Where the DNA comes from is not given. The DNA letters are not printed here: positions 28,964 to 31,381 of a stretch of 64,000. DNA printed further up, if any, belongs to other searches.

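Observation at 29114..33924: Porin-cytochrome-like three-gene module: candidate trans-outer-membrane electron conduit of non-standard composition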

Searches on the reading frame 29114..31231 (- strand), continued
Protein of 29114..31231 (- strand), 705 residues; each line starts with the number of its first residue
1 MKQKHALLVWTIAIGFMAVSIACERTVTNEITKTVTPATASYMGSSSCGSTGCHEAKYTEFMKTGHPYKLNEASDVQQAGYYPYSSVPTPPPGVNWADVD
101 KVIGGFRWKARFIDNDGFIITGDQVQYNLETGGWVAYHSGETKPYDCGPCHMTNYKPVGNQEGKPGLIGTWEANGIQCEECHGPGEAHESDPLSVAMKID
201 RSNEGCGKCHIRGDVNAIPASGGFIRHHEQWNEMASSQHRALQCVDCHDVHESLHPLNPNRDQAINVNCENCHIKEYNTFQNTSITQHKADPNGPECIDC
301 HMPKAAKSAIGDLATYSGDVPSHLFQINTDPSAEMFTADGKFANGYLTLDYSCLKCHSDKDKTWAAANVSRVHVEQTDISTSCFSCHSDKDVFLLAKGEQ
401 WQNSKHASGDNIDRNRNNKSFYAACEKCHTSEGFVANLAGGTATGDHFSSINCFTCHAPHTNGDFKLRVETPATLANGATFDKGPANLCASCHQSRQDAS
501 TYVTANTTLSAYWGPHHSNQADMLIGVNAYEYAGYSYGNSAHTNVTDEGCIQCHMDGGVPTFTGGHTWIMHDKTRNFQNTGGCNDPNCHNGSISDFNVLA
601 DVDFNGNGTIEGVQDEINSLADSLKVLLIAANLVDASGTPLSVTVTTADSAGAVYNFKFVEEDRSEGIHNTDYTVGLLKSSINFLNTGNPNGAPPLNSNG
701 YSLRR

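Call 60: find_encoding_contigs(protein=P0225, flank=7000, max_places=2)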
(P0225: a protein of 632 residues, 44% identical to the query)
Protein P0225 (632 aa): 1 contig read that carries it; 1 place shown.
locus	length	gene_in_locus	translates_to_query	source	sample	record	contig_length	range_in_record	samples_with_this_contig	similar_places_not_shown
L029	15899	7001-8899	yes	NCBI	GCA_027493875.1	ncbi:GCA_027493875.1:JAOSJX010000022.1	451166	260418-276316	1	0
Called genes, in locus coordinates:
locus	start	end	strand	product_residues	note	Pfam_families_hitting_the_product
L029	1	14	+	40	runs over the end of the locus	-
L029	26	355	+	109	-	-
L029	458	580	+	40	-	-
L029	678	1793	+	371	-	PF00988:CPSase_sm_chain, PF00117:GATase, PF07722:Peptidase_C26 (faint)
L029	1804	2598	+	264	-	PF01553:Acyltransferase, PF03982:DAGAT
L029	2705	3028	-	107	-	PF05016:ParE_toxin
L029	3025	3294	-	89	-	PF02604:PhdYeFM_antitox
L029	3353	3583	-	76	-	-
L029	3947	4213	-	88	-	-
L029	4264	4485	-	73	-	-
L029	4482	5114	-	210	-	-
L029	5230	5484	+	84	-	PF01746:tRNA_m1G_MT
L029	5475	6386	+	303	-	PF01746:tRNA_m1G_MT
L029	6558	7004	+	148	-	-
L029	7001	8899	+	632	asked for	PF09699:Paired_CXXCH_1 (faint), PF13435:Cytochrome_C554 (faint), PF14522:Cytochrome_C7 (faint), PF14537:Cytochrom_c3_2 (faint), PF22113:Mtrc-MtrF_II-IV_dom (weak)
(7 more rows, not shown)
